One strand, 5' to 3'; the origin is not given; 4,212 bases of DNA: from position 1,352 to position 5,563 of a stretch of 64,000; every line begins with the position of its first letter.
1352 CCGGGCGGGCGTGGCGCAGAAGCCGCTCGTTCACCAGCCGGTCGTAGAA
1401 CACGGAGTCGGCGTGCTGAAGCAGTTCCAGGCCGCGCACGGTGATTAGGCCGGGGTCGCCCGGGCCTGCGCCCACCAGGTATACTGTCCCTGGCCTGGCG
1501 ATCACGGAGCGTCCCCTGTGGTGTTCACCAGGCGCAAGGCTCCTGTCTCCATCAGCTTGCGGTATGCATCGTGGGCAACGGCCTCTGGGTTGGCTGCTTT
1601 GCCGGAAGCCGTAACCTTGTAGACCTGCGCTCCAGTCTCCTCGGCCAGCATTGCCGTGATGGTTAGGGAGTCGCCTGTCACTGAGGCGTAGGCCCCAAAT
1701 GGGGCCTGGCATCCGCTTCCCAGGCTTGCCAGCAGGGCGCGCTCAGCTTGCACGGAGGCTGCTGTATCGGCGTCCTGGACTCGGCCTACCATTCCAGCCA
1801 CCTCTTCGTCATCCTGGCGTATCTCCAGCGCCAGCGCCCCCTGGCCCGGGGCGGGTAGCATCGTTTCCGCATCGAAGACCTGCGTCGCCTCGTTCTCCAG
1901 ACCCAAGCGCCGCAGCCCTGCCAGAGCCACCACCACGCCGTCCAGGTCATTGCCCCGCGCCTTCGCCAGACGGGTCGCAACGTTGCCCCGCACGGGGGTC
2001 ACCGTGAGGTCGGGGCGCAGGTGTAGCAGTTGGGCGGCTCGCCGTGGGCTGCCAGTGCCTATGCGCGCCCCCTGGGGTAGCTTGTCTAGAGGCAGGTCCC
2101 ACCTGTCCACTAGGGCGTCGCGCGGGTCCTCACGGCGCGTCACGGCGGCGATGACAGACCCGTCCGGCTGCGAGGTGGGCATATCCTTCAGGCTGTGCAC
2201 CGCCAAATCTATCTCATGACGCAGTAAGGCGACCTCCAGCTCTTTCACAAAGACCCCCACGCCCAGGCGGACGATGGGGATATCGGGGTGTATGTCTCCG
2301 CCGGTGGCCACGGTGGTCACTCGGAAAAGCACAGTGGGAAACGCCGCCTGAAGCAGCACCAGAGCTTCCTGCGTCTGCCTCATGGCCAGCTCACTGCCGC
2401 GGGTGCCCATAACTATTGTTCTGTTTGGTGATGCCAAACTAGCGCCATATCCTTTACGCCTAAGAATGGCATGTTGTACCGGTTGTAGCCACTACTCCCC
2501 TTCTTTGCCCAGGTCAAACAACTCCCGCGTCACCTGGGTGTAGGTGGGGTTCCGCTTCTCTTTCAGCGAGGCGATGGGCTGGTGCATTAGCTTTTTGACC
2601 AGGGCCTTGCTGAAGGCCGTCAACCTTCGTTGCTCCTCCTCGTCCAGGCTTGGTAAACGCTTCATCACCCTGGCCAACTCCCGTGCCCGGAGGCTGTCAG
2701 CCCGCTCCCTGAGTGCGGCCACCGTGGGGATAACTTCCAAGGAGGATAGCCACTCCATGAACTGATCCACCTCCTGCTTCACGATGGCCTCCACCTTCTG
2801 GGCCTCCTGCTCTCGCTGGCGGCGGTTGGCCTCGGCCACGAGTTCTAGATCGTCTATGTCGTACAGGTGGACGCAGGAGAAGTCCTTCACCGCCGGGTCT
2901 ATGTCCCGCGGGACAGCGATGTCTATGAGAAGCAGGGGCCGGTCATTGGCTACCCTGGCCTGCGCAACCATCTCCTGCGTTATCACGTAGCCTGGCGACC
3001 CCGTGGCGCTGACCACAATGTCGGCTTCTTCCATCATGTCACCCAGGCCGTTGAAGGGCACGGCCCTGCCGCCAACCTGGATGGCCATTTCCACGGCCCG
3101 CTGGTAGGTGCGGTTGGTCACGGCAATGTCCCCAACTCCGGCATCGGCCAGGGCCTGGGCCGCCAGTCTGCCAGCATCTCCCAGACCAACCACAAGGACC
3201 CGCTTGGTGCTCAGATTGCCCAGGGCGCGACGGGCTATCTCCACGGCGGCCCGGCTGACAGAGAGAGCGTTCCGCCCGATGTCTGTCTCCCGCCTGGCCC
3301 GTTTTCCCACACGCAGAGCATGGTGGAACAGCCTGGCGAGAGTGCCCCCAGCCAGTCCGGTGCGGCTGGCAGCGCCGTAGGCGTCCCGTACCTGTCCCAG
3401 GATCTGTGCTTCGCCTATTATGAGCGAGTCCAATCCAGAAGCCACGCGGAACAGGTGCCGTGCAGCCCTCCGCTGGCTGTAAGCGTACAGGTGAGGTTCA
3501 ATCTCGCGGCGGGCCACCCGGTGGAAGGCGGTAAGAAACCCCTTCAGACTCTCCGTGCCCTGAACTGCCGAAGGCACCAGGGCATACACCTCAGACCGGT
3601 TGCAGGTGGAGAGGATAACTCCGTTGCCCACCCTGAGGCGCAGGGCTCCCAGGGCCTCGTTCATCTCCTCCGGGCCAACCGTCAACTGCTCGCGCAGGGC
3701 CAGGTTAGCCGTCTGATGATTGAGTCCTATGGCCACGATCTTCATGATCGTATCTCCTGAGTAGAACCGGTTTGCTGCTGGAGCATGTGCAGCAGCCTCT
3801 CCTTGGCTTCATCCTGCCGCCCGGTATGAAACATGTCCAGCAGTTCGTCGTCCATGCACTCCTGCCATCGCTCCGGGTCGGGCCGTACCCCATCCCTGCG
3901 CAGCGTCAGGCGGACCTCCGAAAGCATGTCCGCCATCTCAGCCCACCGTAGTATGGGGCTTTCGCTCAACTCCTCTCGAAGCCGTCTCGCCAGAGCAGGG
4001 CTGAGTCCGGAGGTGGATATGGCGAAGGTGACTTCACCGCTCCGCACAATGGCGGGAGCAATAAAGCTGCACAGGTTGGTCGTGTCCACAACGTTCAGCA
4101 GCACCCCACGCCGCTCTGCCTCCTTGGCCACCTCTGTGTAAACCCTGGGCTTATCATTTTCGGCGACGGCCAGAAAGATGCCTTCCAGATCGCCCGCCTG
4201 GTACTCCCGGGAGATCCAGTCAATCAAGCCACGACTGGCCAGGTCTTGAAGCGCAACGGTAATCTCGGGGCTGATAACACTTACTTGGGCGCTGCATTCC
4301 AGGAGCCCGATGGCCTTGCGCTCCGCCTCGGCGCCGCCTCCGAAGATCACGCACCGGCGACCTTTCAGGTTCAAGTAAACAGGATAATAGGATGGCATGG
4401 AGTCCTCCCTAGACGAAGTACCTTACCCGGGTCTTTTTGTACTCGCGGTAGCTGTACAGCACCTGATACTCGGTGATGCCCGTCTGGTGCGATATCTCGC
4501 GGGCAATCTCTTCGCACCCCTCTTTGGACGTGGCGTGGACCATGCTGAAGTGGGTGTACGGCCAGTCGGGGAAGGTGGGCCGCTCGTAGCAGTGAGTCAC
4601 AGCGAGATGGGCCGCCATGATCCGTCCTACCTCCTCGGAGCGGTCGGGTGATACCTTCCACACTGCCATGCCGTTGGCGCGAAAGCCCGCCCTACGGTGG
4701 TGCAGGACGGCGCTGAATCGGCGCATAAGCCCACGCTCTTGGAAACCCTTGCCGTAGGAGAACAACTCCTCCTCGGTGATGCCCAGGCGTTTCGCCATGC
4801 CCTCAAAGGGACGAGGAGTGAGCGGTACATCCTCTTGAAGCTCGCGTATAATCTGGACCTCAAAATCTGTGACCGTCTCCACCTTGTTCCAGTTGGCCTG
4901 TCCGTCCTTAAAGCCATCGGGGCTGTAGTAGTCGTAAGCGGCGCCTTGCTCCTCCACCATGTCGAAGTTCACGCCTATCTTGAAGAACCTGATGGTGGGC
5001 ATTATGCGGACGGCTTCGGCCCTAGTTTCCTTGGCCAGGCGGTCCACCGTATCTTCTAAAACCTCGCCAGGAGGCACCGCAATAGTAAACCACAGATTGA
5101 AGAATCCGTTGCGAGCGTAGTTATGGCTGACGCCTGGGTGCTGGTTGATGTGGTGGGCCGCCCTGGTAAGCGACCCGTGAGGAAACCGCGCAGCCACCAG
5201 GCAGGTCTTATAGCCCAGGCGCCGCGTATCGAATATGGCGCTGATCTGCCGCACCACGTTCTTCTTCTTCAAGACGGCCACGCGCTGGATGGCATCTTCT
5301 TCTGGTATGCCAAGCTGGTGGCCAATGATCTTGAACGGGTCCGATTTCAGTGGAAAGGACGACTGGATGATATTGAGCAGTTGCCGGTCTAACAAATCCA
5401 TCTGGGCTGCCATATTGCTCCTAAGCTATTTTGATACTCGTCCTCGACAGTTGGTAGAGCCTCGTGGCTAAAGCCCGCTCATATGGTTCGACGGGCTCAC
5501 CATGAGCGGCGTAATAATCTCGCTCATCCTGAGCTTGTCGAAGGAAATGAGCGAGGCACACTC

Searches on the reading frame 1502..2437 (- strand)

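Call 59: search_protein_families(library=pfam, max_evalue=0.00001, proteins=[window:1502-2437:-])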
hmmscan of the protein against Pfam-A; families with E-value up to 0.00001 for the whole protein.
window:1502-2437:- (311 aa): 2 families
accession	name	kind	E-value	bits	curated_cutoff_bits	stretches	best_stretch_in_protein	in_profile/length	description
PF01379.25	Porphobil_deam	-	1.2e-72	244.3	22.1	1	8-213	1-205/207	Porphobilinogen deaminase, dipyromethane cofactor binding domain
PF03900.20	Porphobil_deamC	-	1.7e-13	51.1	26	1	228-295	3-72/74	Porphobilinogen deaminase, C-terminal domain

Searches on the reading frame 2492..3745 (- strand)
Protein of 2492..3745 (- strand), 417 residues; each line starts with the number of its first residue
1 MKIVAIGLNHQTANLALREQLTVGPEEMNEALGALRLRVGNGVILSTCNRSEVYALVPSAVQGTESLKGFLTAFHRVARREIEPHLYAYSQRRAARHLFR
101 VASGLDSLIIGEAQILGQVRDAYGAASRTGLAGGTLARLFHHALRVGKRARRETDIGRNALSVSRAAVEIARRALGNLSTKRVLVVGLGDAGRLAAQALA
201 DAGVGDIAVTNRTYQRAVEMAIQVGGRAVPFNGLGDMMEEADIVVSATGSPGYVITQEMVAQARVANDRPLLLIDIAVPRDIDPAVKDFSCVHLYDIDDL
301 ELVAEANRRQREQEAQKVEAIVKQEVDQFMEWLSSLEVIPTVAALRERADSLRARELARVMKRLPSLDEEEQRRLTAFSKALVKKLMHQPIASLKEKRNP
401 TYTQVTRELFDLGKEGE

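Call 59: search_protein_families(library=pfam, max_evalue=0.00001, proteins=[window:2492-3745:-])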
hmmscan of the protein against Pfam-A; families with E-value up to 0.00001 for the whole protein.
window:2492-3745:- (417 aa): 3 families
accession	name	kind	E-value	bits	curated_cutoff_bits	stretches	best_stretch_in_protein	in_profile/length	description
PF05201.20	GlutR_N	-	1.5e-48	164.8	27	1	6-154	1-151/151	Glutamyl-tRNAGlu reductase, N-terminal domain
PF01488.26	Shikimate_DH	-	7.6e-39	133.4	24.3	1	169-302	1-137/138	Shikimate / quinate 5-dehydrogenase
PF00745.25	GlutR_dimer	-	3.5e-28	98.3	22.9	1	317-412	1-99/99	Glutamyl-tRNAGlu reductase, dimerisation domain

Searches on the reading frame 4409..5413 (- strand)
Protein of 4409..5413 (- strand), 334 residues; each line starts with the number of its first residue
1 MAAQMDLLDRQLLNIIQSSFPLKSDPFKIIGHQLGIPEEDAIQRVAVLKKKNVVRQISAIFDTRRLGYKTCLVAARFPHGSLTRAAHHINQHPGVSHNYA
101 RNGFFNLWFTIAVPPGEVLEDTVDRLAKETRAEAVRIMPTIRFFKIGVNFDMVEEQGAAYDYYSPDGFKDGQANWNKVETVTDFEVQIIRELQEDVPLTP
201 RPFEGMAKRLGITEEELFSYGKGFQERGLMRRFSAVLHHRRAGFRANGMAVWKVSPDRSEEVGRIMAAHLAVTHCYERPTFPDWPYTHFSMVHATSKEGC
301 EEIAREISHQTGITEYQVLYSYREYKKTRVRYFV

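Call 59: search_protein_families(library=pfam, max_evalue=0.00001, proteins=[window:4409-5413:-])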
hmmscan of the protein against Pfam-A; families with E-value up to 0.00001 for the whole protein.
window:4409-5413:- (334 aa): 3 families
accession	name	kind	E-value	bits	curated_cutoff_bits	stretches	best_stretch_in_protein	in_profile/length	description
PF17805.7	AsnC_trans_reg2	-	8.6e-53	176.9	27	2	241-326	1-86/86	AsnC-like ligand binding domain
PF22451.2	NirdL-like_HTH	-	5.2e-32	109.6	27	2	9-55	1-47/47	Siroheme decarboxylase NirDL-like HTH domain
PF13404.12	HTH_AsnC-type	-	6.8e-08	32.6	27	0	186-216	6-33/42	AsnC-type helix-turn-helix domain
